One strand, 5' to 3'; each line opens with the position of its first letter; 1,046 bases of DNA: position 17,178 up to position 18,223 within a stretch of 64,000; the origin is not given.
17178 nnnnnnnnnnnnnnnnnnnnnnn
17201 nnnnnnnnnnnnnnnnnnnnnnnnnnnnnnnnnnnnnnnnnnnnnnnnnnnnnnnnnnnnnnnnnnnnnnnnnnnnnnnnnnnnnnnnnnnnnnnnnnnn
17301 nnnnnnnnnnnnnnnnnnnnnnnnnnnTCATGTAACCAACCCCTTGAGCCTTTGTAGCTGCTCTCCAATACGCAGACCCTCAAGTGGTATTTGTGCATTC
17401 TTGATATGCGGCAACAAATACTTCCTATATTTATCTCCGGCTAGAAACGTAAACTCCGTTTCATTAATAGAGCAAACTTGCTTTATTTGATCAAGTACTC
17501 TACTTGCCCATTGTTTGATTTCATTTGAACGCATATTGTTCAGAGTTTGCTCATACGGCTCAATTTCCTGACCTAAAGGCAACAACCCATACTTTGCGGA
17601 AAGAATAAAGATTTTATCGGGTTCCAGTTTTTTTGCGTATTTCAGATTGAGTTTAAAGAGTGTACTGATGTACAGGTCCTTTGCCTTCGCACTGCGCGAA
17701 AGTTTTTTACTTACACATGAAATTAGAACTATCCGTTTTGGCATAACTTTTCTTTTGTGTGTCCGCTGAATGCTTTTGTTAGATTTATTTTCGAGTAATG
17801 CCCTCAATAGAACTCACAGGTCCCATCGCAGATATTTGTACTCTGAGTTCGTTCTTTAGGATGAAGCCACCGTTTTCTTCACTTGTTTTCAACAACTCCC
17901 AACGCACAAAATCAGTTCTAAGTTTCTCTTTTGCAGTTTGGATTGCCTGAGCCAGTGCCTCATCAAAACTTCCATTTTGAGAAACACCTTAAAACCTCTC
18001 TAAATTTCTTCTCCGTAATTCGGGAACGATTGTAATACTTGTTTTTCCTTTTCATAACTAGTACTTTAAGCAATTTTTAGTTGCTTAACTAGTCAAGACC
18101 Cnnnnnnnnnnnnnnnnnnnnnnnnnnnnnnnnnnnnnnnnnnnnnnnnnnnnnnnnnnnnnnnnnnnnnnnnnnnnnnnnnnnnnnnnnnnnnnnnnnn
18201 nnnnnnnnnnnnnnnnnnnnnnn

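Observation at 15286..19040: AT-rich mosaic island after the mrp cluster, built around a decapitated integron integrase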

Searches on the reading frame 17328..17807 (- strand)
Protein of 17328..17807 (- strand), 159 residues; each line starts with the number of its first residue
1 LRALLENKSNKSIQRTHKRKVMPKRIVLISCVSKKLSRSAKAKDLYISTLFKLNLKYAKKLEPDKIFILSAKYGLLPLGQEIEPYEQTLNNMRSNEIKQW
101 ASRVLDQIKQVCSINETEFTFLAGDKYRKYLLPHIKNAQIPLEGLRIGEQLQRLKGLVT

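Call 5: search_protein_families(library=pfam, proteins=[window:17328-17807:-], max_evalue=0.01)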
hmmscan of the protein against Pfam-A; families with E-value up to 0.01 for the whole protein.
window:17328-17807:- (159 aa): 1 family
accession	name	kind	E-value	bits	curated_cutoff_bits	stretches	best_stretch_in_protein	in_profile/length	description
PF21818.3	DUF6884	-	2.8e-46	157.4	30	1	26-155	1-134/135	Family of unknown function (DUF6884)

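Call 6: search_protein_families(library=ncbifam, proteins=[window:17328-17807:-], max_evalue=0.01)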
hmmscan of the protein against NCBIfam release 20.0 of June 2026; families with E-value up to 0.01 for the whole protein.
window:17328-17807:- (159 aa): 0 families

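Call 28: search_protein_families(library=padloc, proteins=[window:17328-17807:-], max_evalue=0.1)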
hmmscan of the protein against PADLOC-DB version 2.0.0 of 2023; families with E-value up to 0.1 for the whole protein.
window:17328-17807:- (159 aa): 4 families
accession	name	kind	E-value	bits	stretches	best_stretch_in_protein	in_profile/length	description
PDLC04712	PDC-M57A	-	5.7e-60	199.7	1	24-156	2-134/138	-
PDLC02818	DpdC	-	0.00024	18.5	1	36-102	51-116/319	DpdC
PDLC02815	DpdC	-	0.00077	17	1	36-98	49-110/312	DpdC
PDLC00400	SduA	-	0.0077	13.7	1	3-99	36-132/308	DUF4263 domain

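Call 29: search_protein_families(library=phrogs, proteins=[window:17328-17807:-], max_evalue=0.01)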
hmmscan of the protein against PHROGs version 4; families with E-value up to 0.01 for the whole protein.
window:17328-17807:- (159 aa): 2 families
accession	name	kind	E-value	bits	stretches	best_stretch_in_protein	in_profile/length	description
phrog_5935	-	unknown function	5e-26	92.4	1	20-148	3-139/155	-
phrog_5436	-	unknown function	2.2e-12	48.2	1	19-94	122-200/267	-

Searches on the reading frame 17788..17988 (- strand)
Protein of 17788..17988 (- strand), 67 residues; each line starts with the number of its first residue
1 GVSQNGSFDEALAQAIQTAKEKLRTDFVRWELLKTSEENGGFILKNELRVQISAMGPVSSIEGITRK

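Call 78: search_protein_families(library=pfam, proteins=[window:17788-17988:-], max_evalue=10)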
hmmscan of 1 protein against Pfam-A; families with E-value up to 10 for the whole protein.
seq(67 aa): 0 families

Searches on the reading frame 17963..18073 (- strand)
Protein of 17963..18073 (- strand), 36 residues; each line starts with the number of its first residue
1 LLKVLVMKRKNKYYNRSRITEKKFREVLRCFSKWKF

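Call 5: search_protein_families(library=pfam, proteins=[window:17963-18073:-], max_evalue=0.01)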
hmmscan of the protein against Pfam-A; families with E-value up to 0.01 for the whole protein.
window:17963-18073:- (36 aa): 0 families

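Call 68: search_dna_similar(query=window:17966-18055:-, collection=plasmids, mode=protein, max_evalue=10, max_rows=15)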
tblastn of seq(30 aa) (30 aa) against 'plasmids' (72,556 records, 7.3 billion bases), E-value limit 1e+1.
Records with a match: 3; places in all: 3; records where one place covers at least 80% of the query: 2.
Best place of each record, by identity: 60-80% 2; <60% 1.
By first word of the organism name: Trichlorobacter 1; Hymenobacter 1; Cupriavidus 1.
By predicted mobility (MOB-suite, as given by PLSDB): non-mobilizable 3.
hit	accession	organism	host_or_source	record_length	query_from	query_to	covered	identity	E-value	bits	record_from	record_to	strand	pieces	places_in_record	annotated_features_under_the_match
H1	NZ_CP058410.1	Trichlorobacter lovleyi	whole genome,river sediment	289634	1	26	87%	65.4%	6e-3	37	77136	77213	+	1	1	IS1595 family transposase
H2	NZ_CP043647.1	Hymenobacter sp. NBH84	pure culture,soil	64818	1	26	87%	50.0%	1e+0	31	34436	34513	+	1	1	IS1595 family transposase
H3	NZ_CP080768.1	Cupriavidus pinatubonensis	genomic assembly,soil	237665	11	25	50%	73.3%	3e+0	30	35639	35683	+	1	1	TSUP family transporter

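Call 69: get_annotated_region(hit=H1, flank=1300)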
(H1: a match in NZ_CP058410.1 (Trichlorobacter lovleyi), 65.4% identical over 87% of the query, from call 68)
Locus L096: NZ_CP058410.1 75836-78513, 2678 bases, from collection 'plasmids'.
description: Trichlorobacter lovleyi strain IAE plasmid pIAE1, complete sequence
organism: Trichlorobacter lovleyi (NCBI taxid 313985)
taxonomy: Bacteria; Thermodesulfobacteriota; Desulfuromonadia; Geobacterales; Geobacteraceae; Trichlorobacter; Trichlorobacter lovleyi
host: -; source: whole genome,river sediment; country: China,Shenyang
typing (MOB-suite, as given by PLSDB): non-mobilizable; mating-pair formation MPF_T
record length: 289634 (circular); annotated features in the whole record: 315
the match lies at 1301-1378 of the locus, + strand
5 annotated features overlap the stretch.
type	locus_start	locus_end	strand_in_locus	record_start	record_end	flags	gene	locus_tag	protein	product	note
CDS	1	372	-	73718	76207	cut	-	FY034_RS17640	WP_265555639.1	transporter substrate-binding domain-containing protein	-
CDS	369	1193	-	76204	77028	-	-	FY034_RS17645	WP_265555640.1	response regulator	GO:0000160 - phosphorelay signal transduction system [Evidence IEA]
CDS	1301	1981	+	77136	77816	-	-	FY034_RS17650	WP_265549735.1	IS1595 family transposase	-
CDS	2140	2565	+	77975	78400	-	-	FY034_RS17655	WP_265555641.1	helix-turn-helix domain-containing protein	GO:0045892 - negative regulation of DNA-templated transcription [Evidence IEA]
CDS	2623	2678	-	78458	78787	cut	-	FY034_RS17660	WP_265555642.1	HU family DNA-binding protein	GO:0030261 - chromosome condensation [Evidence IEA]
